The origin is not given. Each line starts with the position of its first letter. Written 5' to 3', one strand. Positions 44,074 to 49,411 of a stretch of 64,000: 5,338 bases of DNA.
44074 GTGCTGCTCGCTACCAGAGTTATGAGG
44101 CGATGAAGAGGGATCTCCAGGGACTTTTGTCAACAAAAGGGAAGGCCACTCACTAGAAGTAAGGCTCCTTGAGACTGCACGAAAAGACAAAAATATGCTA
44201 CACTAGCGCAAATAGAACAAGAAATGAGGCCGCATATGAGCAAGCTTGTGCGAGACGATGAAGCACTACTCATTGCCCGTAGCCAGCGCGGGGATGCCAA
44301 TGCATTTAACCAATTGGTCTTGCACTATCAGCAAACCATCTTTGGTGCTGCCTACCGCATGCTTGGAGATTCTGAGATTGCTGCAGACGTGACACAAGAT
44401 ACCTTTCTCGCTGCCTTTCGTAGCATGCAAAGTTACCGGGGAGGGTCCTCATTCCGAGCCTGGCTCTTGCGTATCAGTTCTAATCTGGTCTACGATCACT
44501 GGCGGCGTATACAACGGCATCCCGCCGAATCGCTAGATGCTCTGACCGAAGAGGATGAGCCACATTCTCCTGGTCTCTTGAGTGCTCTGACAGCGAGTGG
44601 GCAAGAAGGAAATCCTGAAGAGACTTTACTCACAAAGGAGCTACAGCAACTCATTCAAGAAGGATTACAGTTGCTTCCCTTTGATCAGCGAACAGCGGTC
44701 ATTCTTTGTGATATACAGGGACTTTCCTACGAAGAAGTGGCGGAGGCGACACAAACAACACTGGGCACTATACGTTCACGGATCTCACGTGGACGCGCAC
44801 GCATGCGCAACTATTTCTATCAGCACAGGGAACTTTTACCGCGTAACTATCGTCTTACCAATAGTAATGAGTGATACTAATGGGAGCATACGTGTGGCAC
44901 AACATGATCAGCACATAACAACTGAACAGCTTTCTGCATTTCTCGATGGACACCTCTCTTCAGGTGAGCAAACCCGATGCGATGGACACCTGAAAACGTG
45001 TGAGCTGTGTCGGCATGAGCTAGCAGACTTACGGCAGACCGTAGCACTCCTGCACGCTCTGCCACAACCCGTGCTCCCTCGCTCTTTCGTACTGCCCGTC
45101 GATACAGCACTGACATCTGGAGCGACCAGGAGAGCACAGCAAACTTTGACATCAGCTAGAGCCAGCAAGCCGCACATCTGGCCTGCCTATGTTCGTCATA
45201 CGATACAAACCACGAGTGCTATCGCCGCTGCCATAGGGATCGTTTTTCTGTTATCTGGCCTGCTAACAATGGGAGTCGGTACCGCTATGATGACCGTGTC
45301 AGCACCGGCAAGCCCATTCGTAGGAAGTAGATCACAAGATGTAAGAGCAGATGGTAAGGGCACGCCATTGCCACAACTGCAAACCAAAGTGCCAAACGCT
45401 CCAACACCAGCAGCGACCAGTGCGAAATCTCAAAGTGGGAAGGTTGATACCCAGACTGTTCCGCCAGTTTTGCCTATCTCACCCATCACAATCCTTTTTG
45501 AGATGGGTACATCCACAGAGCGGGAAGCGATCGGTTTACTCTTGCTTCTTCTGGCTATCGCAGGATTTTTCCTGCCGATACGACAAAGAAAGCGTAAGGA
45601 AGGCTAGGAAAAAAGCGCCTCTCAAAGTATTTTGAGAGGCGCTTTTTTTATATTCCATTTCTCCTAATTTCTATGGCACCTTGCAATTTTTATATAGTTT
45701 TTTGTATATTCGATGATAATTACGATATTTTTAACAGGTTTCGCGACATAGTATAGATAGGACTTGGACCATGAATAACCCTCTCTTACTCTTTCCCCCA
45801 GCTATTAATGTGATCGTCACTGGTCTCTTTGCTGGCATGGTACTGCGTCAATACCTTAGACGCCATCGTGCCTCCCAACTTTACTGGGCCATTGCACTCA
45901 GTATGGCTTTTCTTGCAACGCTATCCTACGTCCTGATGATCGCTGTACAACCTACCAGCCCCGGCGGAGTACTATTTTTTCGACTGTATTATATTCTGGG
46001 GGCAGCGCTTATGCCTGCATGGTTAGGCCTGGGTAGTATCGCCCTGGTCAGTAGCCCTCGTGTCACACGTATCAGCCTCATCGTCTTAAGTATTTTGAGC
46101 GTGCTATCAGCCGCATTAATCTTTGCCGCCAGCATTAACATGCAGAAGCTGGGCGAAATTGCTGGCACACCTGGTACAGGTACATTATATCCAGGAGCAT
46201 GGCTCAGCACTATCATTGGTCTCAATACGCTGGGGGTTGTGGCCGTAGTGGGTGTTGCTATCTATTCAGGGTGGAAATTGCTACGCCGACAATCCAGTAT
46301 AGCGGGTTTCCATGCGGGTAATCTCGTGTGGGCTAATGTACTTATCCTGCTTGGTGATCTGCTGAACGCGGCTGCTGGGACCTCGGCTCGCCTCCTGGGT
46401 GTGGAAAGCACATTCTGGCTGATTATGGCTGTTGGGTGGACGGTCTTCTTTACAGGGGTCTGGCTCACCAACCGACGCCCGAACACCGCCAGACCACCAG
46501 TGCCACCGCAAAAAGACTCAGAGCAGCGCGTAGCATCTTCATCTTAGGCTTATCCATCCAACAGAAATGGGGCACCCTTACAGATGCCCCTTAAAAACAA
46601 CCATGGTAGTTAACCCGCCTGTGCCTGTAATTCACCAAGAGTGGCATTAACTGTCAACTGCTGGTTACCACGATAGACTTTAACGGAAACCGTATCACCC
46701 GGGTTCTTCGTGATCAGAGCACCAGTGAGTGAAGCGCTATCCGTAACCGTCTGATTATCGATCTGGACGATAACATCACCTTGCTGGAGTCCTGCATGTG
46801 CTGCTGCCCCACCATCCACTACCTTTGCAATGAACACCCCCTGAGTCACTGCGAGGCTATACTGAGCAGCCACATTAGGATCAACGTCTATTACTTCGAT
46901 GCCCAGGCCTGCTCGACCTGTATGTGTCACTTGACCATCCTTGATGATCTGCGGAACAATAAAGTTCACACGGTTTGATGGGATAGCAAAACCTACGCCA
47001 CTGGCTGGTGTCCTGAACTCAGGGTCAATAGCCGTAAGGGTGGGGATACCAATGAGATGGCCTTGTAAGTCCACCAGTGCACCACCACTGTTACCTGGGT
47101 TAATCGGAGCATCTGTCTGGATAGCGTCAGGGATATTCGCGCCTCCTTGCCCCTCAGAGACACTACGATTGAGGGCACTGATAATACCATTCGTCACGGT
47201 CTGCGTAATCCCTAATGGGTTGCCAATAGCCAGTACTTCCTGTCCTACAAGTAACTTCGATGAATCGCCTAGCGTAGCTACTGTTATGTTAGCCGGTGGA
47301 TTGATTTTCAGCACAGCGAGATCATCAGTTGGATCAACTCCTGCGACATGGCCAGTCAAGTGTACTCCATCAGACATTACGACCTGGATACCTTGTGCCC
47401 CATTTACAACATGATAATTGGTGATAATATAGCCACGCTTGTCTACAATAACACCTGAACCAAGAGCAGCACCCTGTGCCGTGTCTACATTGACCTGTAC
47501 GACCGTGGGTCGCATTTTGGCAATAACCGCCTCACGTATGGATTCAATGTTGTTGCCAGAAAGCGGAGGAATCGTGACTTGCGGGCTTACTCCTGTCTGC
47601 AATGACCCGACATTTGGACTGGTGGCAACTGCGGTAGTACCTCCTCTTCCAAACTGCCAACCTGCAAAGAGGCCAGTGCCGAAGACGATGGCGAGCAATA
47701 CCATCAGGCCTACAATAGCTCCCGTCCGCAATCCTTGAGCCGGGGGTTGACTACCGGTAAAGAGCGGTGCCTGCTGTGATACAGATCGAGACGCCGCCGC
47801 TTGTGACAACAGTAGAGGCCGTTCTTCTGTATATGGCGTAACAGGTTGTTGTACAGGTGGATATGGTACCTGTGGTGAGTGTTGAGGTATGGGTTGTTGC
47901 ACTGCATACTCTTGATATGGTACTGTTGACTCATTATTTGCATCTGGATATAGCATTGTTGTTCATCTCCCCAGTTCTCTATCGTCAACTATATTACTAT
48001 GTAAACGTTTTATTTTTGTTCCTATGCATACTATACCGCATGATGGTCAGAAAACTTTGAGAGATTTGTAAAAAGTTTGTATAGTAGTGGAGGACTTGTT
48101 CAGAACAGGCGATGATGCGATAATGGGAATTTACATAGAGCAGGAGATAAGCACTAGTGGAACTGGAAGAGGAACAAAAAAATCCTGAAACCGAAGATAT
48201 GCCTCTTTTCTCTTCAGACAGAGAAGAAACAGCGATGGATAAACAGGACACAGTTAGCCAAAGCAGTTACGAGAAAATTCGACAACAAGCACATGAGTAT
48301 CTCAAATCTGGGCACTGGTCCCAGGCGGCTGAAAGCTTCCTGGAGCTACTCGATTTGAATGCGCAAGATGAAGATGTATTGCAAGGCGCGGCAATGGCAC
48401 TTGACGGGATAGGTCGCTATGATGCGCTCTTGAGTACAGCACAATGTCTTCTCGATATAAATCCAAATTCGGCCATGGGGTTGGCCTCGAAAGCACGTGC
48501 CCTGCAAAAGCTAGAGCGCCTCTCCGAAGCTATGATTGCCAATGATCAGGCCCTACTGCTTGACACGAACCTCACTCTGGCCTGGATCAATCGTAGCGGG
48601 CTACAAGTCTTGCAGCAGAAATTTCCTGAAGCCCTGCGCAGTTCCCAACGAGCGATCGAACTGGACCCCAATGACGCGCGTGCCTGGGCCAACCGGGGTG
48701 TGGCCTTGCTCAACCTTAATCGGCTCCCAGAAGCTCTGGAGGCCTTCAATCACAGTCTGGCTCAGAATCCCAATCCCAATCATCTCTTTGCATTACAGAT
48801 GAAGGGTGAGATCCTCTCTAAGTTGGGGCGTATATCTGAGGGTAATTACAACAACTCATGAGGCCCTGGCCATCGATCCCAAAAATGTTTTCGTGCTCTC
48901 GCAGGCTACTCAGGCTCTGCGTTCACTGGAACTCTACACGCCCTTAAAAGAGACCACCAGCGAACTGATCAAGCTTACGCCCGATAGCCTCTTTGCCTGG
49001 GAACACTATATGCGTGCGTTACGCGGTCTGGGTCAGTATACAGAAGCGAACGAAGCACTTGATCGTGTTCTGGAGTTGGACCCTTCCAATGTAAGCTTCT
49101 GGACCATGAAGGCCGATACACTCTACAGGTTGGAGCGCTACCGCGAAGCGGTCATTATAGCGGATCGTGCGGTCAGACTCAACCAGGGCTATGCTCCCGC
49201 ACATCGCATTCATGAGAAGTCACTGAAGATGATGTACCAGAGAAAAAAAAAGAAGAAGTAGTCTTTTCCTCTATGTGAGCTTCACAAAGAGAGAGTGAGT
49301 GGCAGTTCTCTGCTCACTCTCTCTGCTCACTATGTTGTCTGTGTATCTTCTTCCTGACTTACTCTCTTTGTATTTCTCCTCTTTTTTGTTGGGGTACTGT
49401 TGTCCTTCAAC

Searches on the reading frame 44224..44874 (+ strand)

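Call 47: search_protein_families(library=pfam, proteins=[window:44224-44874:+], max_evalue=0.001)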
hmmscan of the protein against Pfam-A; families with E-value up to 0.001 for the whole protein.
window:44224-44874:+ (216 aa): 4 families
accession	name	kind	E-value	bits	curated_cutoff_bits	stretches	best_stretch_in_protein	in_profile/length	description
PF04542.20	Sigma70_r2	-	4.5e-18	65.2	24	1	31-98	1-70/71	Sigma-70 region 2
PF08281.18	Sigma70_r4_2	-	1.7e-15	56.9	25.7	1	142-194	2-54/54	Sigma-70, region 4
PF04545.22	Sigma70_r4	-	7.5e-09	35.4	24.1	1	148-195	2-49/50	Sigma-70, region 4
PF07638.17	Sigma70_ECF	-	7.4e-07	29.7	21.1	1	16-196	7-181/185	ECF sigma factor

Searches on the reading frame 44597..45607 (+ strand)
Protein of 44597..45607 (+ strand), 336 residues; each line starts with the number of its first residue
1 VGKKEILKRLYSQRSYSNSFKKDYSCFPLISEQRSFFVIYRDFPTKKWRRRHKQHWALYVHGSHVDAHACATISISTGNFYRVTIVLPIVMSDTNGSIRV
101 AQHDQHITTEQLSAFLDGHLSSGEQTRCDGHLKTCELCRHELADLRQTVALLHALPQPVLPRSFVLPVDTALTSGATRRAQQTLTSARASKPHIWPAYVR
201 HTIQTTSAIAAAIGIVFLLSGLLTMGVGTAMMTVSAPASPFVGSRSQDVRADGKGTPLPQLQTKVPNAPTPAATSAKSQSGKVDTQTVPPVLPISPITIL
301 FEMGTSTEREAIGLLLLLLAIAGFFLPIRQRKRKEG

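Call 47: search_protein_families(library=pfam, proteins=[window:44597-45607:+], max_evalue=0.001)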
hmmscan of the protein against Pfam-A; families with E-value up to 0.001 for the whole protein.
window:44597-45607:+ (336 aa): 1 family
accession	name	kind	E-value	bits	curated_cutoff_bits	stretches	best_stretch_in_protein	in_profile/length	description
PF13490.11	zf-HC2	-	2.1e-06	28.2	22.2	1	108-139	4-35/35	Putative zinc-finger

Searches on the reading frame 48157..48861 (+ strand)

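Call 47: search_protein_families(library=pfam, proteins=[window:48157-48861:+], max_evalue=0.001)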
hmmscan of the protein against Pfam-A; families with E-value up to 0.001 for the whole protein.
window:48157-48861:+ (234 aa): 12 families
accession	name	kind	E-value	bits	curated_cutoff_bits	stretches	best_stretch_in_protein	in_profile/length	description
PF07719.23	TPR_2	-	1.2e-16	59.8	27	1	174-206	1-33/34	Tetratricopeptide repeat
PF00515.34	TPR_1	-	8.3e-15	54.3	27.8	1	174-206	1-33/34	Tetratricopeptide repeat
PF13371.12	TPR_9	-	1.1e-14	54.7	35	1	153-208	8-63/73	Tetratricopeptide repeat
PF13431.12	TPR_17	-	1.5e-14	53.4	24.4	1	164-195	3-34/34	Tetratricopeptide repeat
PF13414.12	TPR_11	-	8.8e-12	45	26.8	1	153-187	7-41/42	TPR repeat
PF13432.12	TPR_16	-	1.9e-11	44.6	32.7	1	153-205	10-62/65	Tetratricopeptide repeat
PF13181.12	TPR_8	-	3e-10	39.9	25.7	0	174-206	1-33/34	Tetratricopeptide repeat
PF14559.12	TPR_19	-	1e-08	35.8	25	1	153-213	4-64/68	Tetratricopeptide repeat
PF13428.12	TPR_14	-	2.9e-07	30.9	23.5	0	175-210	2-38/44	Tetratricopeptide repeat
PF13424.12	TPR_12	-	2.3e-06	28.1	30.1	0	148-202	11-73/77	Tetratricopeptide repeat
PF01239.28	PPTA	-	6.3e-05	22.9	29.5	0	157-186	2-31/32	Protein prenyltransferase alpha subunit repeat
PF13176.12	TPR_7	-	0.00023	21.5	27.9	0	48-74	9-35/36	Tetratricopeptide repeat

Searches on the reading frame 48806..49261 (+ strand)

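Call 47: search_protein_families(library=pfam, proteins=[window:48806-49261:+], max_evalue=0.001)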
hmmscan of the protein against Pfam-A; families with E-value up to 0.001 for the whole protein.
window:48806-49261:+ (151 aa): 9 families
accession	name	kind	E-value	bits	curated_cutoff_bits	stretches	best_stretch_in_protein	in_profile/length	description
PF07719.23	TPR_2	-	1.2e-10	41.1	27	1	71-95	10-34/34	Tetratricopeptide repeat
PF13428.12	TPR_14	-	3e-10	40.2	23.5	1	64-104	3-43/44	Tetratricopeptide repeat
PF13432.12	TPR_16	-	1.7e-09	38.3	32.7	1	70-129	5-64/65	Tetratricopeptide repeat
PF13431.12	TPR_17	-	1.2e-08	35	24.4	1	85-116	2-33/34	Tetratricopeptide repeat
PF14559.12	TPR_19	-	3e-08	34.3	25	1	74-134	3-63/68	Tetratricopeptide repeat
PF13181.12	TPR_8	-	4.6e-08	33.1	25.7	0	71-95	10-34/34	Tetratricopeptide repeat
PF12895.13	ANAPC3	-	2.9e-07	31.1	27.2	1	70-118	31-78/82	Anaphase-promoting complex, cyclosome, subunit 3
PF13414.12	TPR_11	-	3.6e-07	30.2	26.8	1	71-108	3-40/42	TPR repeat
PF00515.34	TPR_1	-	3.8e-07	30.1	27.8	0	71-95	10-34/34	Tetratricopeptide repeat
